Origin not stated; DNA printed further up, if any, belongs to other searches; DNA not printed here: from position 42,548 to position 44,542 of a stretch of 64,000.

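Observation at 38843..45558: Divergent oxidoreductase quartet and two Cys-type sulfatases; putative sulfated-sugar processing module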

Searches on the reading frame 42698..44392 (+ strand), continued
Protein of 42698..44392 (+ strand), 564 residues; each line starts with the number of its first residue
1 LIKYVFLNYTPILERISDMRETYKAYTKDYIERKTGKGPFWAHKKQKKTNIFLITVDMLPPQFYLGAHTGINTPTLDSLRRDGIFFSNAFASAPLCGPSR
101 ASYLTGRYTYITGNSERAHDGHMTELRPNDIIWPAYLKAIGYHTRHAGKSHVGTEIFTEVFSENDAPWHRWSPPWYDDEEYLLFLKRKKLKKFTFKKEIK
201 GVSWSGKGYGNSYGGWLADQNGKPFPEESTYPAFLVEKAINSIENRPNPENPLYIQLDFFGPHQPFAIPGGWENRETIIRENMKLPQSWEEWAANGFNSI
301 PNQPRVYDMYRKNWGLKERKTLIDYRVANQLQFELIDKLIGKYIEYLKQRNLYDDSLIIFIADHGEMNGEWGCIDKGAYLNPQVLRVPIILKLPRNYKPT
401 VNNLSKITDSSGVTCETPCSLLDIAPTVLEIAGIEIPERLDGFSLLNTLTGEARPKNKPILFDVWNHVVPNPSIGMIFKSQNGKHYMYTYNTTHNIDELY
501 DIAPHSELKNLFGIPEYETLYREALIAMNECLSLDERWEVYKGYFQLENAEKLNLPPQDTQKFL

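Call 21: find_encoding_contigs(protein=P0003, flank=10000, max_places=2)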
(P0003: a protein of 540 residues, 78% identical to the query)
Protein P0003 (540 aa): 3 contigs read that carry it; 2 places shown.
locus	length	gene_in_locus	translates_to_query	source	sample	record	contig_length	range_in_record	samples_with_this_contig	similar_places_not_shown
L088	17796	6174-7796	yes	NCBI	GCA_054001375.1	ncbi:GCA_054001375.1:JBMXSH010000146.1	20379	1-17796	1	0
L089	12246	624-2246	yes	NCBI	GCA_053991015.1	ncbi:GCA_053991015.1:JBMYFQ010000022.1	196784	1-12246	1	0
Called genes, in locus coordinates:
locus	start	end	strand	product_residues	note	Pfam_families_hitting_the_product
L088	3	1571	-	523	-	?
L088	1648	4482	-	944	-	PF00005:ABC_tran (faint), PF02463:SMC_N (faint), PF13175:AAA_15 (faint), PF13191:AAA_16 (faint), PF13304:AAA_21 (faint), PF13476:AAA_23 (faint), PF17760:UvrA_inter, PF17755:UvrA_DNA-bind, +2 more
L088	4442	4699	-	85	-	-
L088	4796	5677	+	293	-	PF02401:LYTB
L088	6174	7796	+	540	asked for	PF00884:Sulfatase, PF01663:Phosphodiest (faint), PF16347:SGSH_C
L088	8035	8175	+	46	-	-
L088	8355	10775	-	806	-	PF20297:MSSS (faint), PF00488:MutS_V, PF01713:Smr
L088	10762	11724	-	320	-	PF16745:RsgA_N (weak), PF01926:MMR_HSR1 (faint), PF03193:RsgA_GTPase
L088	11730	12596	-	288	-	PF01177:Asp_Glu_race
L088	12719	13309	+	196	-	-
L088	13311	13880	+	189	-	PF00753:Lactamase_B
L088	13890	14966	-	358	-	PF01479:S4 (faint), PF00849:PseudoU_synth_2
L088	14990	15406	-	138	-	-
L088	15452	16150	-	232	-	PF01168:Ala_racemase_N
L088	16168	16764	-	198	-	PF07155:ECF-ribofla_trS, PF12822:ECF_trnsprt (weak)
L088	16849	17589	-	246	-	PF02361:CbiQ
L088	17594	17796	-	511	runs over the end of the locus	PF00005:ABC_tran, PF02463:SMC_N (weak), PF13304:AAA_21 (faint), PF00005:ABC_tran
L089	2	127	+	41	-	?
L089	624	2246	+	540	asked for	PF00884:Sulfatase, PF01663:Phosphodiest (faint), PF16347:SGSH_C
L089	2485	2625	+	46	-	-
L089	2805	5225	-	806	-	PF20297:MSSS (faint), PF00488:MutS_V, PF01713:Smr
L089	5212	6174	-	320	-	PF16745:RsgA_N (weak), PF01926:MMR_HSR1 (faint), PF03193:RsgA_GTPase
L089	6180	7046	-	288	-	PF01177:Asp_Glu_race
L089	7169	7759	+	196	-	-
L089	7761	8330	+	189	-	PF00753:Lactamase_B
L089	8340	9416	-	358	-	PF00849:PseudoU_synth_2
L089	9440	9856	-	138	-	-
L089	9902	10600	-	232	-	PF01168:Ala_racemase_N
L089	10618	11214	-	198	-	PF07155:ECF-ribofla_trS, PF12822:ECF_trnsprt (weak)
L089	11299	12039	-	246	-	PF02361:CbiQ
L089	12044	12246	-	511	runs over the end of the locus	PF00005:ABC_tran, PF13401:AAA_22 (faint), PF02463:SMC_N (weak), PF13304:AAA_21 (faint), PF00005:ABC_tran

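Call 22: find_encoding_contigs(protein=P0004, flank=10000, max_places=2)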
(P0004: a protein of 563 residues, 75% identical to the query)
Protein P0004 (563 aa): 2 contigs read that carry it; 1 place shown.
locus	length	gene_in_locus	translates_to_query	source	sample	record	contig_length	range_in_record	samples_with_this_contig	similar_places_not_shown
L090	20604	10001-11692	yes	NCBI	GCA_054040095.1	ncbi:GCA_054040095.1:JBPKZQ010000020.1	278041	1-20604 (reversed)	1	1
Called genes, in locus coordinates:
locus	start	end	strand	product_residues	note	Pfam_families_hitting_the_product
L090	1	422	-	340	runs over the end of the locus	PF00528:BPD_transp_1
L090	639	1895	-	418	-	PF01547:SBP_bac_1, PF13416:SBP_bac_8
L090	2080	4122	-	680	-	PF11897:DUF3417, PF00343:Phosphorylase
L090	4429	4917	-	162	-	-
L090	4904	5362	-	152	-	-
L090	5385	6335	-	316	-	PF01408:GFO_IDH_MocA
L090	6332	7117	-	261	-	PF00106:adh_short, PF01370:Epimerase (weak), PF08659:KR (weak), PF13561:adh_short_C2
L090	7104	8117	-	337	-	PF00248:Aldo_ket_red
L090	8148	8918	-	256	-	PF03328:HpcH_HpaI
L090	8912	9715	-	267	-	PF00106:adh_short, PF01370:Epimerase (weak), PF08659:KR (weak), PF13561:adh_short_C2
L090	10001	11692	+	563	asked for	PF00884:Sulfatase, PF01663:Phosphodiest (faint), PF16347:SGSH_C (weak)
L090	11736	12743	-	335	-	PF04909:Amidohydro_2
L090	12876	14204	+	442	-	PF07690:MFS_1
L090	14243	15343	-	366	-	PF01408:GFO_IDH_MocA, PF22725:GFO_IDH_MocA_C3 (faint)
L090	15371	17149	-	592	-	PF00890:FAD_binding_2, PF01946:Thi4 (faint), PF03486:HI0933_like (faint), PF07992:Pyr_redox_2 (faint), PF13738:Pyr_redox_3 (weak), PF02910:Succ_DH_flav_C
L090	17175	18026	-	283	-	PF00528:BPD_transp_1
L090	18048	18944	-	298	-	PF00528:BPD_transp_1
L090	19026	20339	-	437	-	PF01547:SBP_bac_1, PF13416:SBP_bac_8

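Call 35: search_protein_families(library=pfam, proteins=[L038:11745-13025:+], max_evalue=1)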
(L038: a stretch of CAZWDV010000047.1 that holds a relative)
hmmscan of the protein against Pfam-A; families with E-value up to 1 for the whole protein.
L038:11745-13025:+ (426 aa): 4 families
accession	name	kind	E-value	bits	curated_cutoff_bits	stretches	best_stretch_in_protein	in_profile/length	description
PF04055.27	Radical_SAM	-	3.3e-16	60.3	29.5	1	29-180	4-148/166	Radical SAM superfamily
PF13186.11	SPASM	-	3.6e-12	46.8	21.5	1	276-335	5-67/67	Iron-sulfur cluster-binding domain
PF02810.21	SEC-C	-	2.8e-06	27.5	20.4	1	408-423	3-18/19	SEC-C motif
PF13353.11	Fer4_12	-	0.0026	18.5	22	1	31-136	14-113/137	4Fe-4S single cluster domain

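Call 36: search_protein_families(library=ncbifam, proteins=[L038:11745-13025:+, L036:1671-2963:+], max_evalue=1e-10)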
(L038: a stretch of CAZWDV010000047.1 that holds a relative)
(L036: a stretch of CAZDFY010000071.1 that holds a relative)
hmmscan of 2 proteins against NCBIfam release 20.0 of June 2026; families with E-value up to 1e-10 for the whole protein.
L038:11745-13025:+ (426 aa): 43 families (the best 25 are shown)
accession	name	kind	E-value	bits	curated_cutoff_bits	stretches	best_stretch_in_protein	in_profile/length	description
TIGR03942.1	sulfatase_rSAM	equivalog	5.5e-122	407.3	349.45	1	23-380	2-361/363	anaerobic sulfatase maturase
NF010321.0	PRK13758.1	equivalog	1.9e-93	313.6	441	1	19-382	2-368/370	anaerobic sulfatase-maturase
NF010308.0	PRK13745.1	equivalog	3.1e-86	289.9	484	1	18-377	10-385/412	anaerobic sulfatase-maturation protein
NF041298.1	rSAM_mat_DynA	equivalog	2.3e-56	191.3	450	1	24-364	4-341/356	dynobactin maturation radical SAM/SPASM protein DynA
NF041300.1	rSAM_mat_DarW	exception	1e-48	166.2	650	1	23-375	43-397/415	radical SAM/SPASM peptide maturase DarW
TIGR04261.1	rSAM_GlyRichRpt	subfamily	1.6e-43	149.2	310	1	31-350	6-333/363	cyclophane-forming radical SAM/SPASM peptide maturase GrrM/OscB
NF038005.1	rSAM_mat_DarE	equivalog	3.9e-43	147.8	650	1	28-364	80-420/432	darobactin maturation radical SAM/SPASM protein DarE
NF041707.1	rSAM_YhhB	equivalog_domain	4.2e-40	137.8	445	1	23-373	4-362/369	cyclophane-forming radical SAM/SPASM peptide maturase YhhB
TIGR04083.1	rSAM_pep_methan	hypoth_equivalog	6.7e-40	137.1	300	1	31-371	9-338/376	TIGR04083 family peptide-modifying radical SAM enzyme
NF041718.1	rSAM_phane_AMC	equivalog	3.6e-36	124.9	425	1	22-350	7-333/362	cyclophane-forming radical SAM peptide maturase AmcB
NF047865.1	rSAM_PapB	equivalog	3.7e-36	125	340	1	31-355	12-327/330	PapB family radical SAM/SPASM ranthipeptide maturase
TIGR03978.1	rSAM_paired_1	equivalog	2.4e-30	105.7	370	1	29-203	90-262/466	His-Xaa-Ser system radical SAM maturase HxsB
TIGR04163.1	rSAM_cobopep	equivalog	1.8e-28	99.5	375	1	25-353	68-396/428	peptide-modifying radical SAM enzyme CbpB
TIGR04269.1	SAM_SPASM_FxsB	subfamily_domain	1.3e-27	96.8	370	1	31-363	11-352/363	FxsB family cyclophane-forming radical SAM/SPASM peptide maturase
TIGR04068.1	rSAM_ocin_clost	equivalog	1.5e-25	90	500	1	31-178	93-240/462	Cys-rich peptide radical SAM maturase CcpM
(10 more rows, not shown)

L036:1671-2963:+ (430 aa): 46 families (the best 25 are shown)
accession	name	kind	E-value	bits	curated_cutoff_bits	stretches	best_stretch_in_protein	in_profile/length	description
TIGR03942.1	sulfatase_rSAM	equivalog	2.5e-126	421.6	349.45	1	27-381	2-358/363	anaerobic sulfatase maturase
NF010321.0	PRK13758.1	equivalog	5.2e-95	318.7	441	1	23-385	2-367/370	anaerobic sulfatase-maturase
NF010308.0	PRK13745.1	equivalog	4.1e-90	302.6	484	1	22-386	10-390/412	anaerobic sulfatase-maturation protein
NF041298.1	rSAM_mat_DynA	equivalog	2.5e-61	207.6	450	1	28-374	4-347/356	dynobactin maturation radical SAM/SPASM protein DynA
NF041300.1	rSAM_mat_DarW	exception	5.2e-53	180.4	650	1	29-378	44-396/415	radical SAM/SPASM peptide maturase DarW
TIGR04083.1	rSAM_pep_methan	hypoth_equivalog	2.2e-46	158.5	300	1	35-380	9-343/376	TIGR04083 family peptide-modifying radical SAM enzyme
NF038005.1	rSAM_mat_DarE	equivalog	3.6e-45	154.5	650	1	32-373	80-425/432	darobactin maturation radical SAM/SPASM protein DarE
TIGR04261.1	rSAM_GlyRichRpt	subfamily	3.1e-43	148.2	310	1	35-353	6-332/363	cyclophane-forming radical SAM/SPASM peptide maturase GrrM/OscB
NF041707.1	rSAM_YhhB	equivalog_domain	5.1e-43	147.4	445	1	27-377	4-362/369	cyclophane-forming radical SAM/SPASM peptide maturase YhhB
NF041718.1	rSAM_phane_AMC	equivalog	2.8e-38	131.9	425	1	27-353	8-332/362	cyclophane-forming radical SAM peptide maturase AmcB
NF047865.1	rSAM_PapB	equivalog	4e-37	128.2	340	1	35-359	12-327/330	PapB family radical SAM/SPASM ranthipeptide maturase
TIGR03978.1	rSAM_paired_1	equivalog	1.9e-32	112.6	370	1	34-208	91-263/466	His-Xaa-Ser system radical SAM maturase HxsB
TIGR04163.1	rSAM_cobopep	equivalog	5.4e-31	107.8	375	1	35-366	73-405/428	peptide-modifying radical SAM enzyme CbpB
TIGR03974.1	rSAM_six_Cys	equivalog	2.7e-29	102.3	425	1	35-355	106-423/451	thioether cross-link-forming SCIFF peptide maturase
TIGR04269.1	SAM_SPASM_FxsB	subfamily_domain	1.3e-28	100.1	370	1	35-367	11-352/363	FxsB family cyclophane-forming radical SAM/SPASM peptide maturase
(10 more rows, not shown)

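Call 60: search_solved_structures(query=window:42752-44392:+, max_evalue=1e-20, show_alignments=2)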
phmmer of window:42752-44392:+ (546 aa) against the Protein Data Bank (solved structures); distinct sequences matched with E-value up to 1e-20: 9.
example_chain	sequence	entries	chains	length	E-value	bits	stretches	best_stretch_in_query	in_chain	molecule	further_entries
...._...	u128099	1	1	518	2.5e-29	105.4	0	286-512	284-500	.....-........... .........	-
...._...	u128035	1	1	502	9.2e-25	90.3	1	18-503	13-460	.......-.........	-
6pt4_B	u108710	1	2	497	1.2e-23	86.6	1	18-500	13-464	exo-2S-iota carrageenan S1 sulfatase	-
4upi_A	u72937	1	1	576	2.1e-23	85.8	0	185-434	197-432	SULFATASE FAMILY PROTEIN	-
5g2v_A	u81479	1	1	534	3.6e-23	85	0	317-512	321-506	N-ACETYLGLUCOSAMINE-6-SULFATASE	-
2qzu_A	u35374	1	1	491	1.7e-22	82.8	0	24-156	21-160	Putative sulfatase yidJ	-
6ptk_A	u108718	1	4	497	2.9e-22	82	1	18-500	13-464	exo-2S-iota carrageenan S1 sulfatase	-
6pt6_B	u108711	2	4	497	4.1e-22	81.5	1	18-500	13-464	exo-2S-iota carrageenan S1 sulfatase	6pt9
5g2t_A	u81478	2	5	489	1.5e-21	79.7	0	219-510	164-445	2-O GLYCOSAMINOGLYCAN SULFATASE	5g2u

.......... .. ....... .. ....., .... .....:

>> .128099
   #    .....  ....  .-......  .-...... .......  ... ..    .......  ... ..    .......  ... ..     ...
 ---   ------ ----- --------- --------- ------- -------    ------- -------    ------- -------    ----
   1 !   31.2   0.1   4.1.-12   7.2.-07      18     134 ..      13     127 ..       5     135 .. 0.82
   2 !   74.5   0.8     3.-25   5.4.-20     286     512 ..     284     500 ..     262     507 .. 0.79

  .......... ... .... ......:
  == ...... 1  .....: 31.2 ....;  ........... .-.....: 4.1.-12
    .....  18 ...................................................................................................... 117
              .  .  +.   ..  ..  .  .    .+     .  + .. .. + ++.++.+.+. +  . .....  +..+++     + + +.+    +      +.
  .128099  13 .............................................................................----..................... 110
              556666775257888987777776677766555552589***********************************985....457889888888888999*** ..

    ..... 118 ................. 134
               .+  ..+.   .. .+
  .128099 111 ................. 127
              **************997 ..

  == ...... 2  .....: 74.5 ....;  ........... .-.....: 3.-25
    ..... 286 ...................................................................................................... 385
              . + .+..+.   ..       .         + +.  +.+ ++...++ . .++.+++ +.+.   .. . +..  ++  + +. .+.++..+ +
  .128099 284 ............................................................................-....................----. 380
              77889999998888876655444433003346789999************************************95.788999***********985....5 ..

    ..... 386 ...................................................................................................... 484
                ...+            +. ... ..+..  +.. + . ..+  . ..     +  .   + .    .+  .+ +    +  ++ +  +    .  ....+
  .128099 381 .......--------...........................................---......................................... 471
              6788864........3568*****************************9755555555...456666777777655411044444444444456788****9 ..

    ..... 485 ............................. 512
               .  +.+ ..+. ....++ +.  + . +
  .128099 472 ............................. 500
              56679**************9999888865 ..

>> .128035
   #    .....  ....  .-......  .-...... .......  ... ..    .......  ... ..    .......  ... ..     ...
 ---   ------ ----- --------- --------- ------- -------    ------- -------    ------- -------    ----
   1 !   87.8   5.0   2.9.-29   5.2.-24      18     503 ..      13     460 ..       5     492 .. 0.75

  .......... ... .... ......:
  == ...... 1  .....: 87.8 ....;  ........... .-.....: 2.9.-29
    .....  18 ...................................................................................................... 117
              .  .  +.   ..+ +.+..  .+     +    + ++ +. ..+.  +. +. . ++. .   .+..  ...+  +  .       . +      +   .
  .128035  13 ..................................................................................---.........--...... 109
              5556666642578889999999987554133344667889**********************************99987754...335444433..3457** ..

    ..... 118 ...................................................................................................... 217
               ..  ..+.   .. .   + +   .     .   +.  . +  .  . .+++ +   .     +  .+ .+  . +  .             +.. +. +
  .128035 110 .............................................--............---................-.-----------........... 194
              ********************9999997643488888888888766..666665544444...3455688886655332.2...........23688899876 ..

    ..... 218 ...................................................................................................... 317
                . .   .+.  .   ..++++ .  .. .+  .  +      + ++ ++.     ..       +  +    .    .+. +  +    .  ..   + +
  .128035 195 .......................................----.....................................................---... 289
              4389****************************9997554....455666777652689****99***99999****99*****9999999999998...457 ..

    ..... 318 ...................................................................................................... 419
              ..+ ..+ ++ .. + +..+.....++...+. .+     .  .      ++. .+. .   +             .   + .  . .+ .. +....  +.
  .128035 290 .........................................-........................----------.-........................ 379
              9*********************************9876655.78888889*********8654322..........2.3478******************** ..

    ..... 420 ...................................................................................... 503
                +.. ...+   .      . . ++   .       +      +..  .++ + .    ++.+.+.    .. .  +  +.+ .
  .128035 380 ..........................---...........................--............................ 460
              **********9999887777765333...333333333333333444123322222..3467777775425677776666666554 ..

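Call 65: predict_structure(alignment_id=A1)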
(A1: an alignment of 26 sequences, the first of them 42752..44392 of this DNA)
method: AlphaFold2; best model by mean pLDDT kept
length: 546 residues; sequences in the alignment: 26
mean_pLDDT: 86.1   pTM: 0.91
mean pLDDT of the five models: 86.1, 86.1, 84.2, 84.0, 83.4
residues with pLDDT >= 90: 304; 70-90: 173; 50-70: 51; < 50: 18
segments of 3 or more residues with pLDDT < 50: 101-103, 145-149
pLDDT, mean of each block of 10 residues (from residue 1): 71 93 91 94 80 90 94 88 92 66 62 93 92 73 60 59 91 92 80 88 95 93 93 94 72 95 92 91 79 83 94 95 98 96 92 81 88 89 59 87 97 93 94 92 79 81 95 85 84 89 96 92 87 87 57
secondary structure, 60 per line:
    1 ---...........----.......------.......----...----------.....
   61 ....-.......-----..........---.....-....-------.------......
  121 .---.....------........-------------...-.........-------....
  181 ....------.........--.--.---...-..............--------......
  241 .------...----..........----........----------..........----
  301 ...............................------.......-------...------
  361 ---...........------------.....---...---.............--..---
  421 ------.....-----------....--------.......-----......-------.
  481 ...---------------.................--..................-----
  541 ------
elements in order: H4-7 E8-14 E19-25 E32-38 H56-64 E66-72 H78-87 H91-94 H97-100 H115-121 E125-129 H136-143 H161-169 E177-184 E191-199 H213-226 E235-241 E248-250 H255-264 H269-276 H287-296 H301-331 E338-344 H364-367 E368-374 H387-391 E395-397 H403-413 H427-431 E443-446 E455-461 E467-472 E480-483 H499-515 H518-535
